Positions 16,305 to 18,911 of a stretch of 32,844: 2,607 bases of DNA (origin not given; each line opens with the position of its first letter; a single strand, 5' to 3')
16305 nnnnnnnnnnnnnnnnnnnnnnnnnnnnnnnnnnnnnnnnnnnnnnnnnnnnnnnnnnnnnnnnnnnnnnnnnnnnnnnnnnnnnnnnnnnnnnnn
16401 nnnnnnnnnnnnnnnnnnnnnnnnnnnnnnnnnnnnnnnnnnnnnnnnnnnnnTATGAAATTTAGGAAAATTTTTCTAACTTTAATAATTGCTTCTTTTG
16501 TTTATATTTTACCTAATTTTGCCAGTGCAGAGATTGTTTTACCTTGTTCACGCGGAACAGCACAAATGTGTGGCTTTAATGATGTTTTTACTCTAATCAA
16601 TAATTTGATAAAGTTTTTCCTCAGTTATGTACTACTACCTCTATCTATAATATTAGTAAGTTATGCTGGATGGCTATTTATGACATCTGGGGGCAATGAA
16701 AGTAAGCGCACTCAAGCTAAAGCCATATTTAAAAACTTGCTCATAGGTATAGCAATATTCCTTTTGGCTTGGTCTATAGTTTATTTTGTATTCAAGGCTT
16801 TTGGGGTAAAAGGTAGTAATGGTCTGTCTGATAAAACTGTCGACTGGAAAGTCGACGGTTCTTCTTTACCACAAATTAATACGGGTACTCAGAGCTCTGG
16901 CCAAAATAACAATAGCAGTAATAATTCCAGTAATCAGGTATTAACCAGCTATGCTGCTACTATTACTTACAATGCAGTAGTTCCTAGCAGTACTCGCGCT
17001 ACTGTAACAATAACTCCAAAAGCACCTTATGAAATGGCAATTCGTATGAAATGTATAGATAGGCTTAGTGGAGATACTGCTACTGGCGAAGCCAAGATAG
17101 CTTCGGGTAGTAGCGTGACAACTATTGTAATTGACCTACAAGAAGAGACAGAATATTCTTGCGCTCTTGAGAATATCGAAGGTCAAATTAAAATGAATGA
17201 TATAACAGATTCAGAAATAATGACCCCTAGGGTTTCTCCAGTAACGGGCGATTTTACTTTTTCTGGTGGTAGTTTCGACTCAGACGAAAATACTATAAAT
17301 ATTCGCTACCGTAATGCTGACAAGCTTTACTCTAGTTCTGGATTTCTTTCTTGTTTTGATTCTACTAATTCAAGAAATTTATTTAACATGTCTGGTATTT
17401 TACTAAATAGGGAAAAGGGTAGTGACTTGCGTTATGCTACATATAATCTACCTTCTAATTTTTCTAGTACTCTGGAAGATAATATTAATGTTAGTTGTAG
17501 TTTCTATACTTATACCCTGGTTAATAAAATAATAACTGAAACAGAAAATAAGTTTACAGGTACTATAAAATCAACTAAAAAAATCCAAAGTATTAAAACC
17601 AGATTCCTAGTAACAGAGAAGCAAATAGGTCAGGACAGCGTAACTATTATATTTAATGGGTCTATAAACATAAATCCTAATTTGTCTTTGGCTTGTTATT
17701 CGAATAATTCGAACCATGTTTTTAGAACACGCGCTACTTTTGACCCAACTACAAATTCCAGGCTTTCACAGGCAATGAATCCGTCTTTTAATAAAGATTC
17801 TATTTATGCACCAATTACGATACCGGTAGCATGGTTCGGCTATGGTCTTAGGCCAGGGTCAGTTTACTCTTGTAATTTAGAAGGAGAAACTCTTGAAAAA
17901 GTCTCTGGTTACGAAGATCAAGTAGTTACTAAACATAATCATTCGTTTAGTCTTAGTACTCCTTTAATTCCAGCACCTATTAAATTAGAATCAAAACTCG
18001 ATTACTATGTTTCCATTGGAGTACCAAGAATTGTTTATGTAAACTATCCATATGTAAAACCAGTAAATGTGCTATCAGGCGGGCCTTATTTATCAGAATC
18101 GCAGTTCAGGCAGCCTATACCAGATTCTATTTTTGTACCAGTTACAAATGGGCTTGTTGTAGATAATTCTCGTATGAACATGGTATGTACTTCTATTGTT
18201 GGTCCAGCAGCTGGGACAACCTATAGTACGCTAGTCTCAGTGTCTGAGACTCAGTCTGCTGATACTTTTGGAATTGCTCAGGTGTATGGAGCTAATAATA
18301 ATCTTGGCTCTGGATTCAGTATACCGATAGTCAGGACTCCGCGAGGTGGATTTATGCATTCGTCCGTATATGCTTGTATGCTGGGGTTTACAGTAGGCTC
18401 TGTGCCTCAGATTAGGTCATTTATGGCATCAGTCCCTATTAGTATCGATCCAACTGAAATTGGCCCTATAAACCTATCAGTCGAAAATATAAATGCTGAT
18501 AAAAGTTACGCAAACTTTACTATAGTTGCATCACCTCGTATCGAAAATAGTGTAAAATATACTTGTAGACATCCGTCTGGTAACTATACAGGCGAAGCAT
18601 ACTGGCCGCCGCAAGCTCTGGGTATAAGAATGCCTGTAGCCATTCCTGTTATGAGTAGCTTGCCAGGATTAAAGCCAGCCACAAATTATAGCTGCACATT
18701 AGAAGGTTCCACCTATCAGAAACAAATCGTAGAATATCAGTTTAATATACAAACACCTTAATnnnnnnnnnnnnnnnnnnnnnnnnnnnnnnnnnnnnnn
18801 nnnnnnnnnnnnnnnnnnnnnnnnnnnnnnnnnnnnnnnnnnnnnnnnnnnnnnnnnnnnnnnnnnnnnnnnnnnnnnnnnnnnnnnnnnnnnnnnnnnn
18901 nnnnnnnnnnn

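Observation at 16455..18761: Pilin module fused to five Cys-pair FN3/Ig-like modules: a candidate pilin-anchored adhesin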

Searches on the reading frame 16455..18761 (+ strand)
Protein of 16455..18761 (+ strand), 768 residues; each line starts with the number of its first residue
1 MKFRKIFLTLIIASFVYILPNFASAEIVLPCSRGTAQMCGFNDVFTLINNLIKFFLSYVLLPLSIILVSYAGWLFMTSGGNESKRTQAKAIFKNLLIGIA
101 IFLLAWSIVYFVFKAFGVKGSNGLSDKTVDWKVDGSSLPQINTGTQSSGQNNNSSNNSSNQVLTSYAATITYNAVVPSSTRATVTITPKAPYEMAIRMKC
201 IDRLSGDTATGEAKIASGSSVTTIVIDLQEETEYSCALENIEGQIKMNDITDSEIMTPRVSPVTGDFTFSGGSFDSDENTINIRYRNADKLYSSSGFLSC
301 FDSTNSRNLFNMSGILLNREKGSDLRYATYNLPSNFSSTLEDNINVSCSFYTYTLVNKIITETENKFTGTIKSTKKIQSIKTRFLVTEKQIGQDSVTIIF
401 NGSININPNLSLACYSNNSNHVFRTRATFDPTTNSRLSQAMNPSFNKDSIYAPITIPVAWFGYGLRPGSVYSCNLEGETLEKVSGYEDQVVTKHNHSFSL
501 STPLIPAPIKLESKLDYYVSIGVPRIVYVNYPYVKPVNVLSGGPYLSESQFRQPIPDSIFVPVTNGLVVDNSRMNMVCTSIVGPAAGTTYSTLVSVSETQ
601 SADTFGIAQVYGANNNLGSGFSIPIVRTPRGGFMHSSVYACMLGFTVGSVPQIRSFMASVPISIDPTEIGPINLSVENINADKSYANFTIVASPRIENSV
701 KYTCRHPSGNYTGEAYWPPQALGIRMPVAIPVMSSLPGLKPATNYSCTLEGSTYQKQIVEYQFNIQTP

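Call 3: search_protein_families(library=pfam, proteins=[window:16455-18761:+], max_evalue=0.1)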
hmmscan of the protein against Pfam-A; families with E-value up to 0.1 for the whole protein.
window:16455-18761:+ (768 aa): 3 families
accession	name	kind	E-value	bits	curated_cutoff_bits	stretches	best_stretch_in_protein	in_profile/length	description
PF18895.5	T4SS_pilin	-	5.3e-09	36.5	26.6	1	44-112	5-71/71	Type IV secretion system pilin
PF17641.8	ASPRs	-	0.0002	22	26.3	0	229-256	29-55/118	Ancylostoma-associated secreted protein related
PF10320.15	7TM_GPCR_Srsx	-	0.0011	18.9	24.1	1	25-114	129-208/257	Serpentine type 7TM GPCR chemoreceptor Srsx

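Call 5: find_homologous_proteins(query=window:16455-18761:+, max_evalue=0.001)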
Query window:16455-18761:+ (768 aa): 5 proteins with E <= 0.001 among 8000 candidates.
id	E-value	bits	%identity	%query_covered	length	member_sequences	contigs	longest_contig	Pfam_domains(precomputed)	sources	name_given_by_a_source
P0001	0.0e+0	1717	100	100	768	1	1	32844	PF18895.6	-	-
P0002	8.8e-293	991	61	98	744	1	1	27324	PF10320.16,PF18895.6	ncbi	-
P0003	2.8e-236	805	49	100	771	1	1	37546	PF18895.6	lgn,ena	-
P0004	2.8e-229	781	50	100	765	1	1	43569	PF18895.6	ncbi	-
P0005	1.2e-165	571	41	96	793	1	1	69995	PF18895.6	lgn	-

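Call 12: find_encoding_contigs(protein=P0002, flank=8000, max_places=3)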
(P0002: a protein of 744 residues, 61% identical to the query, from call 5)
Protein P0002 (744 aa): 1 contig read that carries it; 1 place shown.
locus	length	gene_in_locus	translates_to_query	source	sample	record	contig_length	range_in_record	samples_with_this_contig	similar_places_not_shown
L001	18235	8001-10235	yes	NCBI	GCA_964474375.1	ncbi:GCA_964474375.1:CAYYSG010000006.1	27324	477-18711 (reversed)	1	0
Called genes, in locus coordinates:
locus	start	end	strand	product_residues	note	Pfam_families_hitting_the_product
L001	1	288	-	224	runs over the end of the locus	PF10502:Peptidase_S26, PF00717:Peptidase_S24 (weak)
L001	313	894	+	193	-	PF01195:Pept_tRNA_hydro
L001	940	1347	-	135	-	-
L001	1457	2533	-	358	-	PF00575:S1 (weak), PF21543:CvfB_2nd (faint), PF21710:Spt6_S1 (faint), PF23459:S1_RRP5 (faint), PF00575:S1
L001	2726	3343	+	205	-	PF13483:Lactamase_B_3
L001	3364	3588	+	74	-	-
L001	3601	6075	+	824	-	PF00521:DNA_topoisoIV, PF03989:DNA_gyraseA_C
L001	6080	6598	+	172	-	PF01209:Ubie_methyltran (weak), PF08241:Methyltransf_11 (weak)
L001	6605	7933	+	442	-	PF13416:SBP_bac_8, PF01547:SBP_bac_1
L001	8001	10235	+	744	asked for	PF10320:7TM_GPCR_Srsx (faint), PF18895:T4SS_pilin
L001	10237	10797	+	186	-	PF18895:T4SS_pilin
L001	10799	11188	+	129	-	PF18895:T4SS_pilin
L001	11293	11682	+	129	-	PF18895:T4SS_pilin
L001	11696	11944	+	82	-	PF18895:T4SS_pilin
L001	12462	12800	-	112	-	PF02033:RBFA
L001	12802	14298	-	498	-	PF00009:GTP_EFTU, PF01926:MMR_HSR1, PF22042:EF-G_D2, PF11987:IF-2, PF14578:GTP_EFTU_D4 (weak), PF03144:GTP_EFTU_D2 (weak)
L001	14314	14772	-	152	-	PF14584:DUF4446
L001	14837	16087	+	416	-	PF00266:Aminotran_5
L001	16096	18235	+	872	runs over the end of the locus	?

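Call 13: find_encoding_contigs(protein=P0005, flank=8000, max_places=3)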
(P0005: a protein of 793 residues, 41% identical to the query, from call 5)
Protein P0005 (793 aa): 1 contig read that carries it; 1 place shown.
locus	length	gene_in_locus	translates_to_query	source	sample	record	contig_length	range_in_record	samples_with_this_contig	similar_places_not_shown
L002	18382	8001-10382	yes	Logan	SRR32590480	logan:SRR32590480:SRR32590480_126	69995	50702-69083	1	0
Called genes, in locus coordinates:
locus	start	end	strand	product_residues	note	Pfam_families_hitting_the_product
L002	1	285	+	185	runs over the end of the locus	PF01195:Pept_tRNA_hydro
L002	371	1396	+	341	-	PF13793:Pribosyltran_N, PF00156:Pribosyltran, PF14572:Pribosyl_synth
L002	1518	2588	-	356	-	PF21543:CvfB_2nd (faint), PF00575:S1 (weak), PF21710:Spt6_S1 (faint), PF23459:S1_RRP5 (faint), PF00575:S1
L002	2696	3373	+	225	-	PF13483:Lactamase_B_3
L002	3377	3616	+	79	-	-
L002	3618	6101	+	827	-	PF00521:DNA_topoisoIV, PF03989:DNA_gyraseA_C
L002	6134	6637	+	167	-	PF00398:RrnaAD (faint), PF01209:Ubie_methyltran, PF02390:Methyltransf_4, PF13489:Methyltransf_23, PF13847:Methyltransf_31, PF08241:Methyltransf_11, PF08242:Methyltransf_12, PF13649:Methyltransf_25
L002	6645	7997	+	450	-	PF01547:SBP_bac_1, PF13416:SBP_bac_8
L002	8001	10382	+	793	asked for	PF18895:T4SS_pilin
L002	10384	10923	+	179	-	-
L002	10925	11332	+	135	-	PF18895:T4SS_pilin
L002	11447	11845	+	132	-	PF18895:T4SS_pilin (weak)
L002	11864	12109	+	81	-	PF18895:T4SS_pilin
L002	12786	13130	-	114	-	PF02033:RBFA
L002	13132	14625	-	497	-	PF00009:GTP_EFTU, PF01926:MMR_HSR1, PF22042:EF-G_D2, PF11987:IF-2, PF14578:GTP_EFTU_D4 (faint), PF03144:GTP_EFTU_D2 (weak)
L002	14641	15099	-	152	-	PF14584:DUF4446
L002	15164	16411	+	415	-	PF00266:Aminotran_5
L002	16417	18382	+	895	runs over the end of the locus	PF02861:Clp_N, PF23569:NBD_SMAX1, PF00004:AAA, PF17871:AAA_lid_9, PF00158:Sigma54_activat (weak), PF07724:AAA_2, PF07728:AAA_5, PF10431:ClpB_D2-small, +5 more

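Call 30: predict_structure(alignment_id=A1)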
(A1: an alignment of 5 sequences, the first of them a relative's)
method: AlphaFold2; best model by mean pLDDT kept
length: 768 residues; sequences in the alignment: 5
mean_pLDDT: 58.6   pTM: 0.27
mean pLDDT of the five models: 58.6, 58.0, 57.4, 53.6, 51.3
residues with pLDDT >= 90: 11; 70-90: 338; 50-70: 127; < 50: 292
segments of 3 or more residues with pLDDT < 50: 1-46, 113-163, 261-263, 375-378, 419-421, 433-445, 461-463, 508-671, 719-723
pLDDT, mean of each block of 10 residues (from residue 1): 43 39 27 31 47 62 73 68 69 73 65 41 25 24 22 26 67 83 85 80 75 80 86 84 75 79 66 77 86 86 78 81 78 71 82 78 86 56 70 76 81 63 60 46 54 73 64 83 67 83 62 25 25 28 27 30 29 29 24 22 25 28 29 29 29 28 31 72 82 66 81 67 63 75 87 68 84
secondary structure, 60 per line:
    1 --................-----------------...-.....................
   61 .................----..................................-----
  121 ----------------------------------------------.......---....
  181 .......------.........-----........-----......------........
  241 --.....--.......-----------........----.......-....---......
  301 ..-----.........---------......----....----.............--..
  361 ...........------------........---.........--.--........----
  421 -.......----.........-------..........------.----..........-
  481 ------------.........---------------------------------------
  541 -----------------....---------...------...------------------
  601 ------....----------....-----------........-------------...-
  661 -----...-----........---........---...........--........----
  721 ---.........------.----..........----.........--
elements in order (helices of 4 or more, strands of 3 or more residues): H3-18 H40-77 H82-115 E167-173 E180-187 E194-202 E208-215 E221-226 E233-240 E243-247 H250-253 E254-256 E268-275 E280-286 E295-302 E308-316 E326-331 H336-339 E344-356 E359-371 E384-391 E395-403 E409-416 E422-428 H433-441 E449-458 E470-479 E493-501 E558-561 E580-582 H607-610 E621-624 H636-643 E657-659 E674-681 E685-692 E696-706 E709-716 E724-732 E744-753 E758-766

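Call 35: fold_search(model_id=the predicted structure, library=pdb)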
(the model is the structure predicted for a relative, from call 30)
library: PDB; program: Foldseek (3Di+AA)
matches with E <= 10: 1855; with E <= 0.001: 60
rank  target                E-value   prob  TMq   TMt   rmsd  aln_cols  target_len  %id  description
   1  3t1w                  7.8e-09  1.00  0.13  0.21  18.9       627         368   11  Structure of the four-domain fragment Fn7B89 of oncofetal fibronectin (released 2012-03-21)
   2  7zgj_A                1.3e-08  1.00  0.12  0.14  34.4       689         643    8  Trypanosoma brucei gambiense ISG65 in complex with human complement component C3 (released 2023-04-05)
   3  6xi3                  1.7e-08  1.00  0.17  0.28  24.5       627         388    8  Crystal structure of tetra-tandem repeat in extending region of large adhesion protein (released 2020-10-14)
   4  9fx2                  5.3e-08  1.00  0.12  0.09  32.7       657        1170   10  Structure of methylamine activated CD109 (released 2025-03-19)
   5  8s3o_A                8.5e-08  1.00  0.12  0.08  32.4       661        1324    9  Structure of native human CD109 (released 2025-03-05)
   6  7mrn_A                2.2e-07  1.00  0.15  0.29  12.1       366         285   10  Mouse CNTN5 APP complex (released 2022-01-05)
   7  5e53_C                2.7e-07  1.00  0.15  0.29  12.8       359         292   10  Crystal structure of chicken CNTN1 FN1-FN3 domains (released 2016-08-31)
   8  1fnh                  3.9e-07  1.00  0.10  0.26  18.7       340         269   11  CRYSTAL STRUCTURE OF HEPARIN AND INTEGRIN BINDING SEGMENT OF HUMAN FIBRONECTIN (released 1999-03-16)
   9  7mro                  1.6e-06  1.00  0.15  0.28  12.2       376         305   12  Zebrafish CNTN4 FN1-FN3 domains (released 2022-01-05)
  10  6mfa                  2.2e-06  1.00  0.11  0.20  33.3       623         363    9  Fragment of human fibronectin containing the 4th-7th type III domains (released 2019-09-18)
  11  5i5k_B                2.7e-06  1.00  0.11  0.07  33.4       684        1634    8  Structure of complement C5 in complex with eculizumab (released 2016-03-16)
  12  5e55_A                3.5e-06  1.00  0.15  0.27  12.4       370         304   10  Crystal structure of mouse CNTN6 FN1-FN3 domains (released 2016-08-31)
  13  8v29_B                3.7e-06  1.00  0.11  0.14  26.4       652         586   10  Cryo-EM structure of human type I OSM receptor complex: model for full extracellular assembly (released 2024-11-20)
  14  5e7l                  4.1e-06  1.00  0.14  0.26  13.1       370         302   11  Crystal structure of mouse CNTN2 FN1-FN3 domains (released 2016-08-31)
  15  4ziq                  4.3e-06  0.99  0.11  0.07  41.4       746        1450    8  Crystal structure of trypsin activated alpha-2-macroglobulin from Escherichia coli. (released 2015-06-10)
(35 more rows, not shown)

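Call 39: find_homologous_proteins(query=A3, max_evalue=1e-10)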
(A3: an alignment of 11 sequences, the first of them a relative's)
Query A3 (11 sequences) (768 aa, profile of the alignment): 4 proteins with E <= 1e-10 among 8000 candidates.
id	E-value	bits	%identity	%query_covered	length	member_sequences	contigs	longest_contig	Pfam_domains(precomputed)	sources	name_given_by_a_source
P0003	0.0e+0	1196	49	100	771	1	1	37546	PF18895.6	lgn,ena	-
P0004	0.0e+0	1187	50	100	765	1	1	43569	PF18895.6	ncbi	-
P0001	0.0e+0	1164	100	100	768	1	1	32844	PF18895.6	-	-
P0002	0.0e+0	1140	61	98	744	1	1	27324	PF10320.16,PF18895.6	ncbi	-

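Call 81: search_protein_families(library=ncbifam, proteins=[window:16455-18761:+], max_evalue=0.01)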
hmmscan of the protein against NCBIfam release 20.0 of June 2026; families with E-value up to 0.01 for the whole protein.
window:16455-18761:+ (768 aa): 1 family
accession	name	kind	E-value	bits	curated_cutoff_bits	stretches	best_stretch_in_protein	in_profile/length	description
NF045849.1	ICE_MMCAP2_0565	equivalog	0.00013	21.6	40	1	41-114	2-78/80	Mbov_0395 family pilin-like conjugal transfer protein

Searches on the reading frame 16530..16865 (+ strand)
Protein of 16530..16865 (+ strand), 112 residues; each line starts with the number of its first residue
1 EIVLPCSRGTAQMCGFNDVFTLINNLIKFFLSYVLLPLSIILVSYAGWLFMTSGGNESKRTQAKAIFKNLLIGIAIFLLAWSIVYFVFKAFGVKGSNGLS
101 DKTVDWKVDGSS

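Call 60: find_homologous_proteins(query=window:16530-16865:+, max_evalue=0.00001)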
Query seq(112 aa): 10 candidates shared short words with the query, none scored E <= 0.00001.

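Call 69: find_related_loci(query=A5, collection=metagenome_contigs, flank=6000)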
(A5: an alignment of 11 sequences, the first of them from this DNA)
Query A5 (110 aa) in metagenome_contigs; peptide patterns used: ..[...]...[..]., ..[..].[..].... (x = any residue, [..] = any of these).
600 stretches matched a pattern (row limit reached: there are more); 3 encode a relative of the query (tblastn E <= 1e-3); 3 distinct loci.
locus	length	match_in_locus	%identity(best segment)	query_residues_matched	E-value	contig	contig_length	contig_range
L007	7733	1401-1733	56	2-109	2e-42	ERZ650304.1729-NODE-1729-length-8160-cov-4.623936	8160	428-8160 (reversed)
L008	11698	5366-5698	56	1-109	2e-38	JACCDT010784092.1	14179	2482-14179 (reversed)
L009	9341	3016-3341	52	1-106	9e-29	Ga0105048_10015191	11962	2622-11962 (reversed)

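Call 80: search_solved_structures(query=A5, max_evalue=10)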
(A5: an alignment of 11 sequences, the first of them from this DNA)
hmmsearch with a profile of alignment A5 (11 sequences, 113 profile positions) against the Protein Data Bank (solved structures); distinct sequences matched with E-value up to 10: 50.
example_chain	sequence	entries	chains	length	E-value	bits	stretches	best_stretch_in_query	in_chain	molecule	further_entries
7xa3_R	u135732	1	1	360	0.0026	21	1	33-88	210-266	Isoform B of C-C chemokine receptor type 2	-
6meo_B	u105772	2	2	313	0.0041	20.4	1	27-88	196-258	C-C chemokine receptor type 5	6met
7f1s_R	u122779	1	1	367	0.0054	20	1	27-88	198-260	C-C chemokine receptor type 5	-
7o7f_C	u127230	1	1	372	0.0055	20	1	27-88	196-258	C-C chemokine receptor type 5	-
7ul3_A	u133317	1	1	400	0.0068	19.7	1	11-90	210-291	Histamine H2 receptor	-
7f1q_R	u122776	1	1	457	0.0082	19.4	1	27-88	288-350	C-C motif chemokine 3,C-C chemokine receptor type 5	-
7f1r_R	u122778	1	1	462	0.0083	19.4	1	27-88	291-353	C-C motif chemokine 5,C-C chemokine receptor type 5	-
9mqk_A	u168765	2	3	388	0.025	17.8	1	27-104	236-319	Kappa-Opioid Receptor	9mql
8dzr_A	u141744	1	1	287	0.029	17.7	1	27-104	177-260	Kappa-type opioid receptor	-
7yit_A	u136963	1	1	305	0.034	17.4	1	27-104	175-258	Kappa-type opioid receptor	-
6vi4_A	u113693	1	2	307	0.034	17.4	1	27-104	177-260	Kappa opioid receptor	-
8dzp_A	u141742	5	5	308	0.034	17.4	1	27-104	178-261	Kappa-type opioid receptor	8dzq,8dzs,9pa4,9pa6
8feg_B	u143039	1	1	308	0.034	17.4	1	27-104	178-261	Kappa-type opioid receptor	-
9w49_R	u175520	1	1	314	0.036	17.3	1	27-104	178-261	Kappa-type opioid receptor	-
9zzo_A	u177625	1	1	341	0.043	17.1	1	27-104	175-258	Kappa-type opioid receptor,Vasopressin V2 receptor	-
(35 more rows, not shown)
